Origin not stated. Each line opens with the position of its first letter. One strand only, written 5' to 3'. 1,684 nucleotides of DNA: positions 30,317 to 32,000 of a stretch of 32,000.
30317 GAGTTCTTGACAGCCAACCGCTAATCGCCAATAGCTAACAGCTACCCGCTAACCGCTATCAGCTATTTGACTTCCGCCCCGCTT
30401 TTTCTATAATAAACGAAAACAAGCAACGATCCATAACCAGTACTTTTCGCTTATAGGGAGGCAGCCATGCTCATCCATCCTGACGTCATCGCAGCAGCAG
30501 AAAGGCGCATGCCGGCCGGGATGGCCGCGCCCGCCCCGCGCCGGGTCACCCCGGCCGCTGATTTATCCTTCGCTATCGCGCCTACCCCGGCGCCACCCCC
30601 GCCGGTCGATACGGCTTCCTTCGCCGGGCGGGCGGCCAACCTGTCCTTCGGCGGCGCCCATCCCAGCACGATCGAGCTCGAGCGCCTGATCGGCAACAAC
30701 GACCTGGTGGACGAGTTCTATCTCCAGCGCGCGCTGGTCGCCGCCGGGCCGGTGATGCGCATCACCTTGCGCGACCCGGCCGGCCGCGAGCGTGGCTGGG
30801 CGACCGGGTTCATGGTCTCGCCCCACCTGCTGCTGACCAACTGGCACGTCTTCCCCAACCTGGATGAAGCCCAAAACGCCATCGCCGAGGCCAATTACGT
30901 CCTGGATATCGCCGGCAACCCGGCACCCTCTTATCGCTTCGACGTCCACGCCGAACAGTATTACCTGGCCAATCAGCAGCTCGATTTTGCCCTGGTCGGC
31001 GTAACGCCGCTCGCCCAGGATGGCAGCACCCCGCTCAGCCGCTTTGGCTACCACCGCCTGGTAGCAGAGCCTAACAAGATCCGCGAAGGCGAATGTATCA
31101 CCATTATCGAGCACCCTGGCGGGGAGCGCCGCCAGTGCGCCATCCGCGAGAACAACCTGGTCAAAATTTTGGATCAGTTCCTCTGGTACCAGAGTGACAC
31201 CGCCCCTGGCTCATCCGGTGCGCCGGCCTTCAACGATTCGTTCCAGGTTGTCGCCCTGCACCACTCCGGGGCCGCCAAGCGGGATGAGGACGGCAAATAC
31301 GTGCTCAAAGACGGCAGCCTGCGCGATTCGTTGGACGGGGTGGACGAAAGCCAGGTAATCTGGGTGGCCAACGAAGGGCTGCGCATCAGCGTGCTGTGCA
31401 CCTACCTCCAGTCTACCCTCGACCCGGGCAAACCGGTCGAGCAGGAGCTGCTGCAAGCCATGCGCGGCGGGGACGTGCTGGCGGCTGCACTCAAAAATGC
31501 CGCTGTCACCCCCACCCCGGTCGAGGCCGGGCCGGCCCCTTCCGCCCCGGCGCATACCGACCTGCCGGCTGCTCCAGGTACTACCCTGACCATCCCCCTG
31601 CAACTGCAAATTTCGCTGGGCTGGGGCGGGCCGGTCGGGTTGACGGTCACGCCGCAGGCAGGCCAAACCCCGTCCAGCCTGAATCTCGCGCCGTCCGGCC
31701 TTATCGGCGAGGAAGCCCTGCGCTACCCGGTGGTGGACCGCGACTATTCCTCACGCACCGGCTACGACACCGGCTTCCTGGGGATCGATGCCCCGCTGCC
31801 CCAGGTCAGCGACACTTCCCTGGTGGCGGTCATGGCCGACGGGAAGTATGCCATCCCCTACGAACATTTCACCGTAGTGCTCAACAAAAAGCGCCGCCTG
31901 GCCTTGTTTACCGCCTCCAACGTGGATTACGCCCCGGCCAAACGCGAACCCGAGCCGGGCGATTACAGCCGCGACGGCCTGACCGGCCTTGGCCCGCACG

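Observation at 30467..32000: Unlisted open-ended gene: serine protease fused to a non-specific endonuclease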

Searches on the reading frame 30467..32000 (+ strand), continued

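Call 33: find_encoding_contigs(protein=P0031, flank=10000, max_places=2)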
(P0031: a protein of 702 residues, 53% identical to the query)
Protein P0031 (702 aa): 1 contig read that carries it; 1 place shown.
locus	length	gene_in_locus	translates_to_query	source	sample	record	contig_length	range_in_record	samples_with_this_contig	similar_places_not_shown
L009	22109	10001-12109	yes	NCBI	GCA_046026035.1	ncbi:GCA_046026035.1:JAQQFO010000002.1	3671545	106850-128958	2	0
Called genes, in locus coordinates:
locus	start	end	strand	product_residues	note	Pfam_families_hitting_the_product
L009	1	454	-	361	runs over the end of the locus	PF13609:Porin_4, PF00267:Porin_1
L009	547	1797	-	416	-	PF07690:MFS_1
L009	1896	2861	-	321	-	PF22290:DmmA-like_N, PF00111:Fer2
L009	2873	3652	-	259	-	PF00106:adh_short, PF02719:Polysacc_synt_2 (weak), PF08659:KR, PF13561:adh_short_C2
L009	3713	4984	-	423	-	PF00355:Rieske, PF19301:LigXa_C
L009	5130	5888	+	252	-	PF12840:HTH_20 (weak), PF09339:HTH_IclR, PF12802:MarR_2 (faint), PF01614:IclR_C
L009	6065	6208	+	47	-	-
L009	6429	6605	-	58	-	PF11154:DUF2934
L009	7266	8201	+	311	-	PF02735:Ku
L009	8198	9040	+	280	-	PF13428:TPR_14 (faint), PF13174:TPR_6 (faint), PF13424:TPR_12 (weak), PF13371:TPR_9 (weak), PF13432:TPR_16, PF00515:TPR_1 (weak), PF07719:TPR_2 (weak), PF13181:TPR_8 (weak), +3 more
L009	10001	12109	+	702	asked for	PF13365:Trypsin_2, PF01223:Endonuclease_NS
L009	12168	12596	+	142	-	-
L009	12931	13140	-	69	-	-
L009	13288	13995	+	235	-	-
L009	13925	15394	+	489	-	PF00817:IMS (weak)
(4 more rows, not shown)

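Call 34: find_encoding_contigs(protein=P0116, flank=10000, max_places=2)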
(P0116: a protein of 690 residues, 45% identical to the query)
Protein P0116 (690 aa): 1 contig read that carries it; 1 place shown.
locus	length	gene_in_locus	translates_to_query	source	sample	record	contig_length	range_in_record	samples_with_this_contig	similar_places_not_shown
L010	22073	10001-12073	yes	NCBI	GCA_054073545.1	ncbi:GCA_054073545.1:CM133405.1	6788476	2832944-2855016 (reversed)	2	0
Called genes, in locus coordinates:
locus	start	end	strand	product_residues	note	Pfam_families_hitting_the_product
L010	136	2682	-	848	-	PF00989:PAS, PF13426:PAS_9, PF00989:PAS, PF08448:PAS_4, PF13426:PAS_9, PF01590:GAF, PF13185:GAF_2, PF00990:GGDEF, +3 more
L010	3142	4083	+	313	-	PF00126:HTH_1, PF03466:LysR_substrate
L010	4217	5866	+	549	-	PF00732:GMC_oxred_N, PF01134:GIDA (faint), PF01266:DAO (faint), PF05199:GMC_oxred_C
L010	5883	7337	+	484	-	PF00171:Aldedh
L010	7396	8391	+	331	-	PF04909:Amidohydro_2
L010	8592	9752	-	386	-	PF13384:HTH_23 (faint), PF13518:HTH_28 (faint), PF13936:HTH_38, PF13565:HTH_32 (weak), PF00665:rve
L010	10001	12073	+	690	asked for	PF13365:Trypsin_2, PF01223:Endonuclease_NS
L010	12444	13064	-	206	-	PF01872:RibD_C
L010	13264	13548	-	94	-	PF11275:DUF3077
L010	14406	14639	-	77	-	PF24731:DUF7683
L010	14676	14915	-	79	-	-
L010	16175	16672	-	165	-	PF08808:RES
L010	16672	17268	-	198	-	PF20432:Xre-like-HTH (weak), PF09722:Xre_MbcA_ParS_C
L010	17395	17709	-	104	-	-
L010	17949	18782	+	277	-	PF00392:GntR (faint), PF08220:HTH_DeoR, PF08279:HTH_11, PF00455:DeoRC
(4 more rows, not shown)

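Call 35: predict_structure(alignment_id=A1)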
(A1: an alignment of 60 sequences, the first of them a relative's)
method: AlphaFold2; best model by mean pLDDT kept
length: 733 residues; sequences in the alignment: 60
mean_pLDDT: 79.2   pTM: 0.52
mean pLDDT of the five models: 79.2, 78.2, 77.9, 77.6, 77.1
residues with pLDDT >= 90: 360; 70-90: 177; 50-70: 76; < 50: 120
segments of 3 or more residues with pLDDT < 50: 25-43, 61-66, 73-81, 346-415, 584-587, 666-672
pLDDT, mean of each block of 10 residues (from residue 1): 83 87 49 39 52 57 47 45 74 93 91 95 96 95 72 87 96 97 96 95 87 79 78 94 77 93 92 93 92 86 95 96 96 89 53 38 35 29 26 33 37 59 91 97 97 96 97 96 95 94 86 86 92 71 82 95 91 78 53 73 87 94 86 93 94 89 56 72 96 97 89 85 72 50
secondary structure, 60 per line:
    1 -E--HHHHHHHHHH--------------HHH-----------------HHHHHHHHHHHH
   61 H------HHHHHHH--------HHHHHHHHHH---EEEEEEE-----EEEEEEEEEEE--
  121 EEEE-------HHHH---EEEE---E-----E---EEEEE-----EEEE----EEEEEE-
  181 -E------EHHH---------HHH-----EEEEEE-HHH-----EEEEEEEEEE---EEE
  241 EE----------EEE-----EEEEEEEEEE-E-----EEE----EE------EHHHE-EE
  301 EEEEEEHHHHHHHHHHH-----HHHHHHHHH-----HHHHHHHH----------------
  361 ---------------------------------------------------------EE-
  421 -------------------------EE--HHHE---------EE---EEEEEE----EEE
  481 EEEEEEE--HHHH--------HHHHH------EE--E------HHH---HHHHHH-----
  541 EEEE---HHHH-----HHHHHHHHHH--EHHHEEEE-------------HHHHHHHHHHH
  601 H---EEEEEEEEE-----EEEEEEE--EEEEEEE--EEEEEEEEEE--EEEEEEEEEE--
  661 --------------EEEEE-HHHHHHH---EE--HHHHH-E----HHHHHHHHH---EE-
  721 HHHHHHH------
elements in order (helices of 4 or more, strands of 3 or more residues): H5-14 H49-61 H68-74 H83-92 E96-102 E108-118 E121-124 H132-135 E139-142 E156-160 E166-169 E174-179 E210-215 E225-234 E238-242 E253-255 E261-270 E278-280 E299-306 H307-317 H323-331 H337-344 E468-473 E478-487 H490-493 H502-506 H530-535 E541-544 H548-551 H557-566 E573-576 H590-601 E605-613 E619-625 E628-634 E637-646 E649-658 E675-679 H681-687 H695-699 H706-714 H721-727

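Call 36: find_encoding_contigs(protein=P0094, flank=10000, max_places=2)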
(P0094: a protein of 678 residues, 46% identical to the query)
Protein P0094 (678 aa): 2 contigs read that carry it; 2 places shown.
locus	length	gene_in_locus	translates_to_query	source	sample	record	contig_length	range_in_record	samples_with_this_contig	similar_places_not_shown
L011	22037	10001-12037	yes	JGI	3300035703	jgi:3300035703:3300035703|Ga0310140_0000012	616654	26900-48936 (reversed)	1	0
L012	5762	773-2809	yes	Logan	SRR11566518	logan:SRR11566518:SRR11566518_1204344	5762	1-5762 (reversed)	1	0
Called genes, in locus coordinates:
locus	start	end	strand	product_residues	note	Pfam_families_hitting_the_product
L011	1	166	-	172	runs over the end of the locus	PF13833:EF-hand_8 (faint), PF00036:EF-hand_1 (faint), PF13202:EF-hand_5 (faint), PF13405:EF-hand_6 (faint), PF13499:EF-hand_7 (faint), PF23657:DUF7151 (faint)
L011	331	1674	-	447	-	PF01408:GFO_IDH_MocA, PF19051:GFO_IDH_MocA_C2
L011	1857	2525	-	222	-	PF01555:N6_N4_Mtase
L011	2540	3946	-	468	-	PF01408:GFO_IDH_MocA, PF19051:GFO_IDH_MocA_C2, PF22725:GFO_IDH_MocA_C3 (faint)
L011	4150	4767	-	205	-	-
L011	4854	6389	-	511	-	PF00884:Sulfatase, PF01663:Phosphodiest, PF16347:SGSH_C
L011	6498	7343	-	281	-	PF01261:AP_endonuc_2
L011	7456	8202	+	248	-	PF00106:adh_short, PF01370:Epimerase (weak), PF08659:KR (weak), PF13561:adh_short_C2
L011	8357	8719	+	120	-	PF02482:Ribosomal_S30AE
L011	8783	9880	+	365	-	PF00294:PfkB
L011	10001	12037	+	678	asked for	PF13365:Trypsin_2, PF01223:Endonuclease_NS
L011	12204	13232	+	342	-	PF00891:Methyltransf_2, PF13489:Methyltransf_23 (weak), PF08242:Methyltransf_12 (weak)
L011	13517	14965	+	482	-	PF01266:DAO (faint), PF04820:Trp_halogenase (faint), PF07992:Pyr_redox_2, PF13454:NAD_binding_9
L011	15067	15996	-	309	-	PF00581:Rhodanese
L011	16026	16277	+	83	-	PF09905:VF530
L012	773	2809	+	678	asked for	PF13365:Trypsin_2, PF01223:Endonuclease_NS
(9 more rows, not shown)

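Call 37: find_encoding_contigs(protein=P0067, flank=10000, max_places=2)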
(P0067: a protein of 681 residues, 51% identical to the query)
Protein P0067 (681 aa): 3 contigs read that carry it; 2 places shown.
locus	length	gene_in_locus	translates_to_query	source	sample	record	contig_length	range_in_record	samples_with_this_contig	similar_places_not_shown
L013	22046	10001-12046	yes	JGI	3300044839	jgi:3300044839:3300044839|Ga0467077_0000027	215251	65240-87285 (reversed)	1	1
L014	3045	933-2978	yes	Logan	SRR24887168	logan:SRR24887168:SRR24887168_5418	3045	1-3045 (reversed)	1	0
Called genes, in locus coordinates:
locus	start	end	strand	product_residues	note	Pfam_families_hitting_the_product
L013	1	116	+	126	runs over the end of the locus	PF14248:DUF4345 (weak)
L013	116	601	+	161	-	PF08818:DUF1801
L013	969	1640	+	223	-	PF01625:PMSR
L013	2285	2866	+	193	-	-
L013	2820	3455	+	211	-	PF05014:Nuc_deoxyrib_tr (faint)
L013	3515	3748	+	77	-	-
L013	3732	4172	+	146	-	PF01850:PIN (weak)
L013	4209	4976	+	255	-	-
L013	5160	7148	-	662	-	PF00082:Peptidase_S8, PF01483:P_proprotein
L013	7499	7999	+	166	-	-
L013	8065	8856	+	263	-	PF02900:LigB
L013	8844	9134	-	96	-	-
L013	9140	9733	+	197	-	PF13302:Acetyltransf_3, PF00583:Acetyltransf_1, PF13420:Acetyltransf_4, PF13523:Acetyltransf_8 (weak)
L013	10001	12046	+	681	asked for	PF13365:Trypsin_2, PF01223:Endonuclease_NS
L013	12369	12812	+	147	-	-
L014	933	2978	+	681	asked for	PF13365:Trypsin_2, PF01223:Endonuclease_NS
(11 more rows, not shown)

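Call 39: search_dna_similar(query=P0001, collection=plasmids, mode=protein, max_rows=20)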
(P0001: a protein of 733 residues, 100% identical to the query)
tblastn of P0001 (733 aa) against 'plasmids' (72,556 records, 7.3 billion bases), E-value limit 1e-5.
Records with a match: 131; places in all: 145; records where one place covers at least 80% of the query: 27.
Best place of each record, by identity: <60% 131.
By first word of the organism name: Rhizobium 27; Bacillus 15; Sinorhizobium 11; Paracoccus 8; Bradyrhizobium 7; Nostoc 6; Agrobacterium 6; Mesorhizobium 5; Arthrobacter 5; Tolypothrix 4; and 26 more.
By predicted mobility (MOB-suite, as given by PLSDB): non-mobilizable 65; conjugative 47; mobilizable 19.
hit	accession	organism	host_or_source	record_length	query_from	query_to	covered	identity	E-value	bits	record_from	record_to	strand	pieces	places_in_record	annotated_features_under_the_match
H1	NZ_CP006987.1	Rhizobium etli bv. mimosae str. IE4771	Phaseolus vulgaris,whole organism,nodule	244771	66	701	87%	35.2%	1e-88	312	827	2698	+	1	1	DNA/RNA non-specific endonuclease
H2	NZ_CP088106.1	Rhizobium ruizarguesonis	cell culture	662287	60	694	87%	33.9%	7e-87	307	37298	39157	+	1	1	DNA/RNA non-specific endonuclease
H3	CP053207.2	Rhizobium leguminosarum bv. trifolii TA1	-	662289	60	694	87%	33.9%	7e-87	307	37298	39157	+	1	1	hypothetical protein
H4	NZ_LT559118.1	Nonomuraea gerenzanensis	-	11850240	71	685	84%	34.2%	4e-86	305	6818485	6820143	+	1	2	none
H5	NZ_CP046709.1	Nostoc sp. ATCC 53789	-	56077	52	730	93%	30.9%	2e-85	303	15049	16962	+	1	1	DNA/RNA non-specific endonuclease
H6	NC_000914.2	Sinorhizobium fredii NGR234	-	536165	71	721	89%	31.9%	2e-71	261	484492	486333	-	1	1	DNA/RNA non-specific endonuclease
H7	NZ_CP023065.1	Sinorhizobium sp. CCBAU 05631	G.max,nodule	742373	71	721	89%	31.3%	2e-72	265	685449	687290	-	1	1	DNA/RNA non-specific endonuclease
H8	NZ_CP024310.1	Sinorhizobium fredii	Phaseolus vulgaris,cell culture,plant ...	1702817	71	659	80%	33.0%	5e-72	263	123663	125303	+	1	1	record has no annotation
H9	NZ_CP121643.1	Rhizobium sp. CC1099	Onobrychis viciifolia,cell culture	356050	71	679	83%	31.6%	2e-63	238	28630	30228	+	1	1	DNA/RNA non-specific endonuclease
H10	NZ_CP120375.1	Sinorhizobium garamanticum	Argyrolobium uniflorum,Cell culture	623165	71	659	80%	32.5%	1e-69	256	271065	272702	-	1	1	DNA/RNA non-specific endonuclease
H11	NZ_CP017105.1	Rhizobium gallicum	Phaseolus vulgaris,Whole ...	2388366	71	677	83%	31.5%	3e-64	240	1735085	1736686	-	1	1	none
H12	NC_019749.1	Stanieria cyanosphaera PCC 7437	-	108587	72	693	85%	30.5%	9e-61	229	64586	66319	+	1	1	DNA/RNA non-specific endonuclease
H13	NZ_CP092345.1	Rhizobium gallicum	Phaseolus vulgaris,Cell culture,nodule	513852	72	667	81%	31.8%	8e-68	251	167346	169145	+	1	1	DNA/RNA non-specific endonuclease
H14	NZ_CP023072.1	Sinorhizobium fredii CCBAU 83666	G.max,nodule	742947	71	662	81%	32.0%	6e-72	263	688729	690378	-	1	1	DNA/RNA non-specific endonuclease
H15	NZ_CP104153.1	Rhizobium sophoriradicis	Phaseolus vulgaris,cell culture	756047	71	679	83%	31.1%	6e-63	236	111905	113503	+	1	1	DNA/RNA non-specific endonuclease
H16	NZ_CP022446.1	Bacillus cereus C1L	whole organism,rhizosphere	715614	69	659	76%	33.6%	1e-40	289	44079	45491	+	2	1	DNA/RNA non-specific endonuclease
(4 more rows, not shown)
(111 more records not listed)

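Call 40: search_dna_similar(query=P0001, collection=phages, mode=protein, max_rows=15)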
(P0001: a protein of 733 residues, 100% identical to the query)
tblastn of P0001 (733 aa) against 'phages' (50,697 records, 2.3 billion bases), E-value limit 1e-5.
Records with a match: 1; places in all: 1; records where one place covers at least 80% of the query: 0.
Best place of each record, by identity: <60% 1.
By first word of the organism name: Bacteriophage 1.
By host as written in the record: - 1.
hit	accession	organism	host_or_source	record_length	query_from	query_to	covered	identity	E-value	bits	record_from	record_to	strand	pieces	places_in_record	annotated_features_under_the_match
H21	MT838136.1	Bacteriophage sp.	human fecal samples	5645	514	711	27%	26.6%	1e-6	58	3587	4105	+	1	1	record has no annotation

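Call 41: get_annotated_region(hit=H5, flank=7000)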
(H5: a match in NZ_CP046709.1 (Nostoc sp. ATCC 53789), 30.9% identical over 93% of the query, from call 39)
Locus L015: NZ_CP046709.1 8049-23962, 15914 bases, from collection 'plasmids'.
description: Nostoc sp. ATCC 53789 plasmid pNsp_f, complete sequence
organism: Nostoc sp. ATCC 53789 (NCBI taxid 76335)
taxonomy: Bacteria; Cyanobacteriota; Cyanophyceae; Nostocales; Nostocaceae; Nostoc; Nostoc sp. ATCC 53789
host: -; source: -; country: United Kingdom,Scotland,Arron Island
typing (MOB-suite, as given by PLSDB): non-mobilizable
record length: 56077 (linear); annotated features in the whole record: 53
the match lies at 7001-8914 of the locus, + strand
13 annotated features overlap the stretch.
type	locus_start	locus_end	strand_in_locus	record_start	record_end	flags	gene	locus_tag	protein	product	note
CDS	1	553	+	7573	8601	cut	-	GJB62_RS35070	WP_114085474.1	hypothetical protein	-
CDS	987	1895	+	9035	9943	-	-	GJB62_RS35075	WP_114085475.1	M57 family metalloprotease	-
CDS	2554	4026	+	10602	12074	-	-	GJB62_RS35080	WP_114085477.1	hypothetical protein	-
CDS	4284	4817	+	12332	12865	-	-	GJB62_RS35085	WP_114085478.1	hypothetical protein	-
CDS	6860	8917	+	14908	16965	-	-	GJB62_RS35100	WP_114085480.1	DNA/RNA non-specific endonuclease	-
CDS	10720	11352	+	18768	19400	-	parA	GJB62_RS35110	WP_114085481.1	ParA family partition ATPase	-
CDS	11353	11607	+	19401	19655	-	-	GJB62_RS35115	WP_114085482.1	CopG family transcriptional regulator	-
CDS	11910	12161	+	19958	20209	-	-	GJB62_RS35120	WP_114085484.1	hypothetical protein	-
CDS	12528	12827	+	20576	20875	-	-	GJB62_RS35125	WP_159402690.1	KGK domain-containing protein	-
CDS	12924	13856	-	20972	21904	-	-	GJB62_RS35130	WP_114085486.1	tyrosine-type recombinase/integrase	GO:0015074 - DNA integration [Evidence IEA]; GO:0006310 - DNA recombination [Evidence IEA]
CDS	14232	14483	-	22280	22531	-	-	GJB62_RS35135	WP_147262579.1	hypothetical protein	-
CDS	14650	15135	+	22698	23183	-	-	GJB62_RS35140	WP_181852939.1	GNAT family N-acetyltransferase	-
CDS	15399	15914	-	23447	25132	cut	-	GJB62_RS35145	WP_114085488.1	NACHT domain-containing protein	-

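Call 42: get_annotated_region(hit=H6, flank=7000)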
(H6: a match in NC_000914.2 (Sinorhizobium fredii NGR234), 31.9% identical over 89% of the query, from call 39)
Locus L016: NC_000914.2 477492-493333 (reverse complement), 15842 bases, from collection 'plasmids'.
description: Sinorhizobium fredii NGR234 plasmid pNGR234a, complete sequence
organism: Sinorhizobium fredii NGR234 (NCBI taxid 394)
taxonomy: Bacteria; Pseudomonadota; Alphaproteobacteria; Hyphomicrobiales; Rhizobiaceae; Sinorhizobium; Sinorhizobium fredii; Sinorhizobium fredii NGR234
host: -; source: -; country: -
typing (MOB-suite, as given by PLSDB): conjugative; replicon rep_cluster_473; relaxase MOBQ; mating-pair formation MPF_T
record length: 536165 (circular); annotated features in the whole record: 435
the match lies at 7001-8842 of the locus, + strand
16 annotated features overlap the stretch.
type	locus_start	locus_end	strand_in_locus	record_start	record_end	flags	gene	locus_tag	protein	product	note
CDS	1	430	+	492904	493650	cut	-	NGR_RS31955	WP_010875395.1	SDR family oxidoreductase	-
CDS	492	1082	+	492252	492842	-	-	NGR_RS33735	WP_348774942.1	thiamine pyrophosphate-binding protein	-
CDS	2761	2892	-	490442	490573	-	-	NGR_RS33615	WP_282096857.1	hypothetical protein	-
CDS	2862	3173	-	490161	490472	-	-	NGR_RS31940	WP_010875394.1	DUF5615 family PIN-like protein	-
CDS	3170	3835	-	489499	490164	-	-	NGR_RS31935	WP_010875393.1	DUF433 domain-containing protein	-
CDS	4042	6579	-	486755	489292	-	-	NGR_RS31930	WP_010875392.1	methyl-accepting chemotaxis protein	-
CDS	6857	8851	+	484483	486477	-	-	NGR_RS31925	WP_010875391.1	DNA/RNA non-specific endonuclease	-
CDS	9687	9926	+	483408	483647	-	-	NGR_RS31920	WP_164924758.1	hypothetical protein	-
CDS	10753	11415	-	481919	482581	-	-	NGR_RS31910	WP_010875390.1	hypothetical protein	-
CDS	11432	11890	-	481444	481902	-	-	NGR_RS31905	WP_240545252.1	hypothetical protein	-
CDS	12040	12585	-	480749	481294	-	-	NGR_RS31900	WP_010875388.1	hypothetical protein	-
CDS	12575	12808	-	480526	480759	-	-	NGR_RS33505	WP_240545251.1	hypothetical protein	-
CDS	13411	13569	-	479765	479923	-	-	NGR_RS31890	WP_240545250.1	HNH endonuclease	-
CDS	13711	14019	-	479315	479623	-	-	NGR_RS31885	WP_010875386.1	hypothetical protein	-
CDS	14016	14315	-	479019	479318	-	-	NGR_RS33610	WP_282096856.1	hypothetical protein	-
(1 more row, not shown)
